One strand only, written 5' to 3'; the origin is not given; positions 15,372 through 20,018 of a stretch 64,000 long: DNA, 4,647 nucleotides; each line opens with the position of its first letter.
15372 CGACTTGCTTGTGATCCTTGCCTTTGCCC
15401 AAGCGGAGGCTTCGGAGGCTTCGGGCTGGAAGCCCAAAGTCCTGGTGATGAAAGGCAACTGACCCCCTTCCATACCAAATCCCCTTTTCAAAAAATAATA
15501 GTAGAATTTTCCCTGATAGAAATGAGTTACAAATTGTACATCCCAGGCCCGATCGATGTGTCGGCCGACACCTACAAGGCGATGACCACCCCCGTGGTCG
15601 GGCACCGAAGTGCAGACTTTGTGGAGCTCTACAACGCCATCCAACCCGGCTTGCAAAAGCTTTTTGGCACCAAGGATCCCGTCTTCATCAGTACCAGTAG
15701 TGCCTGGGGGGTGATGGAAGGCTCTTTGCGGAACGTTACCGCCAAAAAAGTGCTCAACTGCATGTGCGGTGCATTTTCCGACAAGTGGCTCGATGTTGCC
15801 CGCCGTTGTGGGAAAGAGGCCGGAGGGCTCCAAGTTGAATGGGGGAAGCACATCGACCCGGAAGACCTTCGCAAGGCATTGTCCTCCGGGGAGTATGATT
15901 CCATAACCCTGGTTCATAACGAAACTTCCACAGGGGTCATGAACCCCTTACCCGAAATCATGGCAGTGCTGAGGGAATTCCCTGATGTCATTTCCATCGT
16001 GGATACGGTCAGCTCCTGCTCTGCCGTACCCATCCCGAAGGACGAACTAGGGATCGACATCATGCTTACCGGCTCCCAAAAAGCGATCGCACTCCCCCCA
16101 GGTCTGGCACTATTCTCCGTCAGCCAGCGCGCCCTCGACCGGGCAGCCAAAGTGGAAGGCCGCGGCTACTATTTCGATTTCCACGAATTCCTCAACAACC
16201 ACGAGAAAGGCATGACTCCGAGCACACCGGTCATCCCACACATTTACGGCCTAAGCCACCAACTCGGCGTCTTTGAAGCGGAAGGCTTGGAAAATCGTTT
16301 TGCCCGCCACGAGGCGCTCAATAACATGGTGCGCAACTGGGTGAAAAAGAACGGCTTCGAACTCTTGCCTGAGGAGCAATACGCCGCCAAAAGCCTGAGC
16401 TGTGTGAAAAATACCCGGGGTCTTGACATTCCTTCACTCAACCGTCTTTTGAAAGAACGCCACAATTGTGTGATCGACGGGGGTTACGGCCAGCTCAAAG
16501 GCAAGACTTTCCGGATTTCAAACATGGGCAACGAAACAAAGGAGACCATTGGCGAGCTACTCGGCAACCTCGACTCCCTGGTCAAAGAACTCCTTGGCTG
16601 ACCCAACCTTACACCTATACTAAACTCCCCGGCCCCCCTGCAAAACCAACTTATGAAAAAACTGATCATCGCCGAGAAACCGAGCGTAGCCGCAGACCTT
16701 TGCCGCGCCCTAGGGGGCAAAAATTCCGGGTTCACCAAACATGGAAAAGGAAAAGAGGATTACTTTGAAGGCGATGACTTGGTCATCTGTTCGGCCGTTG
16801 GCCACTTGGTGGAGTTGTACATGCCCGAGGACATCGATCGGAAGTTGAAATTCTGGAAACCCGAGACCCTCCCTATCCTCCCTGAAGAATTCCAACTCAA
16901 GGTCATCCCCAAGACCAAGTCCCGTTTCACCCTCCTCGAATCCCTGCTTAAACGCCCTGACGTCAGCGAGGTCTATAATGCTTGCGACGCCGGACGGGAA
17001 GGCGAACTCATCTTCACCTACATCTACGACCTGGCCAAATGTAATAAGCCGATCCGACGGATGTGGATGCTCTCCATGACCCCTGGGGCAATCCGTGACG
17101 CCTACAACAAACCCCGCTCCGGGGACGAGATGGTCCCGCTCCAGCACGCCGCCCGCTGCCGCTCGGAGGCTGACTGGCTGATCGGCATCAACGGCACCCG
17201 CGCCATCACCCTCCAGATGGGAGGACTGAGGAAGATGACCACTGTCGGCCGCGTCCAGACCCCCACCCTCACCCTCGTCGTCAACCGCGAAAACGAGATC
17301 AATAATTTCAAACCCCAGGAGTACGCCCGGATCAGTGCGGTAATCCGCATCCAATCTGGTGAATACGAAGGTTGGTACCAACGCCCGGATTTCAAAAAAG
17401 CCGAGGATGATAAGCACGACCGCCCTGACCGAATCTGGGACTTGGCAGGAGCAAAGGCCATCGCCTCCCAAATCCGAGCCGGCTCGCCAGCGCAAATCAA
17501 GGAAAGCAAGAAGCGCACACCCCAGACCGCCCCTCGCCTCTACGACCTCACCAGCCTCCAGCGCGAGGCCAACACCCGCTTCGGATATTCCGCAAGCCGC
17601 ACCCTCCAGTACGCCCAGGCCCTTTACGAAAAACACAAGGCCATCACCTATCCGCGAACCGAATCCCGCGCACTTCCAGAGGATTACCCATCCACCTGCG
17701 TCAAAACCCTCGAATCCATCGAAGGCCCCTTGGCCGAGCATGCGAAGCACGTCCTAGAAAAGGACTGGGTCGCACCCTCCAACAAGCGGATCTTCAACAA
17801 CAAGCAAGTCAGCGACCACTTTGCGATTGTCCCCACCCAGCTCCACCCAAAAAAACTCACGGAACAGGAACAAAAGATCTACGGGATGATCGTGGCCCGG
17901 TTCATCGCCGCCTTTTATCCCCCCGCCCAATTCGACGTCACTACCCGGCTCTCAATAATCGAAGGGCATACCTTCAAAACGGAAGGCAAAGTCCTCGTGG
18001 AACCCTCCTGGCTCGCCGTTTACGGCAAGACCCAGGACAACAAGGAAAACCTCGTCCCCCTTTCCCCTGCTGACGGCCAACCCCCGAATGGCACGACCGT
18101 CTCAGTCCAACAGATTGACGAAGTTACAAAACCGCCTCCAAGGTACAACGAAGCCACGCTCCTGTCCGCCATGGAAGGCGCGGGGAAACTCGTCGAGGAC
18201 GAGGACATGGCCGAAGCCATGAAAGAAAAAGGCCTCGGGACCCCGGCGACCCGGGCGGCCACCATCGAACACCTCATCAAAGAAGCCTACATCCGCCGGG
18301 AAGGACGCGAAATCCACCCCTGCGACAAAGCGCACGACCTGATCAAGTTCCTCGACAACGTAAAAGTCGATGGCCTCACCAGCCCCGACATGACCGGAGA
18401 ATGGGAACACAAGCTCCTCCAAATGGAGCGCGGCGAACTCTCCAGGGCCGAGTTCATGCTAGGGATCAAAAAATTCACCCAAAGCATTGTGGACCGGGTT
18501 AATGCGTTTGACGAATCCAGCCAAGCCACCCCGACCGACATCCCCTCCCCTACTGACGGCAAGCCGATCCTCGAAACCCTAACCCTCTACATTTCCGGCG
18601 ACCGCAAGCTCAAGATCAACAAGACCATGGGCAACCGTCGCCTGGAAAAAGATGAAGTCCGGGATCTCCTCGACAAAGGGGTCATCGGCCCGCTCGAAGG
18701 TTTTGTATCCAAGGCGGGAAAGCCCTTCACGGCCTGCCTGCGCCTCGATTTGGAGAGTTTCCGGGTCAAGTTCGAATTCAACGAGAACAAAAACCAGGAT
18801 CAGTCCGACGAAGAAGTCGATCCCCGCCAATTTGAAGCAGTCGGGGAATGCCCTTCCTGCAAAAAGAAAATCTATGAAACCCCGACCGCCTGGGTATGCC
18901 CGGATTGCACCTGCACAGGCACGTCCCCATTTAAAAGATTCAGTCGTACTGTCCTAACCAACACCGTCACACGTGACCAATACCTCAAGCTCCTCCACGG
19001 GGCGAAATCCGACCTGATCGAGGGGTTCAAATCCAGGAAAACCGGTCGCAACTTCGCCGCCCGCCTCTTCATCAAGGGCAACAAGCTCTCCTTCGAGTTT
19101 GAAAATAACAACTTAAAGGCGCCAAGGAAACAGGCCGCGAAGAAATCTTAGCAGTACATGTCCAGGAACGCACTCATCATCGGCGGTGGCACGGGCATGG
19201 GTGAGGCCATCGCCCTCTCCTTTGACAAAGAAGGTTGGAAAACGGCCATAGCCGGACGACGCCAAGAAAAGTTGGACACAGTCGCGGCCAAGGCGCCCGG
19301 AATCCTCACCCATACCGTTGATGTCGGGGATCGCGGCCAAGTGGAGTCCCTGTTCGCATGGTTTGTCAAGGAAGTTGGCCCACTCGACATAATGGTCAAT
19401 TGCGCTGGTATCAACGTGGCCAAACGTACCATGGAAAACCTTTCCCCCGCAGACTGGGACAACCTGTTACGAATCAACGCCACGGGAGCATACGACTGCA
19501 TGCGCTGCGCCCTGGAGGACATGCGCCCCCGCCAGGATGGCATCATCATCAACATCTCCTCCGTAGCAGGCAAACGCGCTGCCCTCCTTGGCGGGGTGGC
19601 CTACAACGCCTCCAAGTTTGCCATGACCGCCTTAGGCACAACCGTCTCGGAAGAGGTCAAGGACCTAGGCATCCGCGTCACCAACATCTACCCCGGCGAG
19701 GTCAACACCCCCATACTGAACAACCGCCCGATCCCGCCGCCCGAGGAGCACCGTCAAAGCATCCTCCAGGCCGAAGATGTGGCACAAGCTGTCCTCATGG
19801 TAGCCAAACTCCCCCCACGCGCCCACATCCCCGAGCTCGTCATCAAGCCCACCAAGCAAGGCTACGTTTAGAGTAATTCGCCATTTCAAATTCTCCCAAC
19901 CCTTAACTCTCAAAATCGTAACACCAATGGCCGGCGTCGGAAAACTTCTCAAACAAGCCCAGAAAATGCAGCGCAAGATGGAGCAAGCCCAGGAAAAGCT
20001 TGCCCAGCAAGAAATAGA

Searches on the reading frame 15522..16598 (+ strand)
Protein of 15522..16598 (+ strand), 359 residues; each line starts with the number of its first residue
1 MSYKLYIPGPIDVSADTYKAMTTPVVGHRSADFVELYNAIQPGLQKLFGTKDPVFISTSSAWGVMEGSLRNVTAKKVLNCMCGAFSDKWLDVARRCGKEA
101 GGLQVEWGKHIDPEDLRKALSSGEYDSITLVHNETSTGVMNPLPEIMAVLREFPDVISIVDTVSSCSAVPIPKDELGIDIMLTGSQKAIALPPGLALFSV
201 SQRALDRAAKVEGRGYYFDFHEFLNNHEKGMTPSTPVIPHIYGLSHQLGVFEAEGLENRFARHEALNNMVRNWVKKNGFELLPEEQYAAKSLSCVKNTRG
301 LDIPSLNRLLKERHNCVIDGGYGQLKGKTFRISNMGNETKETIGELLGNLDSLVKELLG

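Call 7: search_protein_families(library=pfam, proteins=[window:15522-16598:+], max_evalue=0.001)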
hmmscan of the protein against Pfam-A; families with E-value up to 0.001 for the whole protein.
window:15522-16598:+ (359 aa): 1 family
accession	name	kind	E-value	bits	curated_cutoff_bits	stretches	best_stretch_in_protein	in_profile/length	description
PF00266.25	Aminotran_5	-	9.7e-22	77.9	21.5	1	25-320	33-338/371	Aminotransferase class-V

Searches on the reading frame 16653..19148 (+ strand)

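Call 7: search_protein_families(library=pfam, proteins=[window:16653-19148:+], max_evalue=0.001)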
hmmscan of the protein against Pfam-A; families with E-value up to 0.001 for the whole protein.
window:16653-19148:+ (832 aa): 3 families
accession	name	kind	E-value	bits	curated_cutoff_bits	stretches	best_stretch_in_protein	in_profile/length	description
PF01131.25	Topoisom_bac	-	1.3e-110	370.7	35.1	1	162-602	5-410/411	DNA topoisomerase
PF13342.12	Toprim_Crpt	-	2.7e-26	91.7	32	2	652-710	3-60/60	C-terminal repeat of topoisomerase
PF01751.28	Toprim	-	1.1e-07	32.4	23.1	1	3-139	1-93/96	Toprim domain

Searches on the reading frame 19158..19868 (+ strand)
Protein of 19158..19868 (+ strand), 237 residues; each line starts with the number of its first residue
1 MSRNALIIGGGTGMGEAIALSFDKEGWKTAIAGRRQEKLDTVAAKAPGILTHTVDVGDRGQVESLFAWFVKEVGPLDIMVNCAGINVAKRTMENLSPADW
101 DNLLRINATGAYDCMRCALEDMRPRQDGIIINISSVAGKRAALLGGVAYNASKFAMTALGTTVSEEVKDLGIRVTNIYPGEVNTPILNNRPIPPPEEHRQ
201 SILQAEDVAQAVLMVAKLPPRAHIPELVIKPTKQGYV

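Call 7: search_protein_families(library=pfam, proteins=[window:19158-19868:+], max_evalue=0.001)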
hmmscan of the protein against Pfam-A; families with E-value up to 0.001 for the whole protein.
window:19158-19868:+ (237 aa): 3 families
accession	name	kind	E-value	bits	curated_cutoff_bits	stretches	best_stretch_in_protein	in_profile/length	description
PF00106.31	adh_short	-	2.9e-46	157.8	26.6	1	4-189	2-189/195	short chain dehydrogenase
PF13561.12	adh_short_C2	-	2.7e-34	119.2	27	1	12-214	6-215/236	Enoyl-(Acyl carrier protein) reductase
PF08659.16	KR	-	1.9e-06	28.4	22.6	1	6-159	4-159/180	KR domain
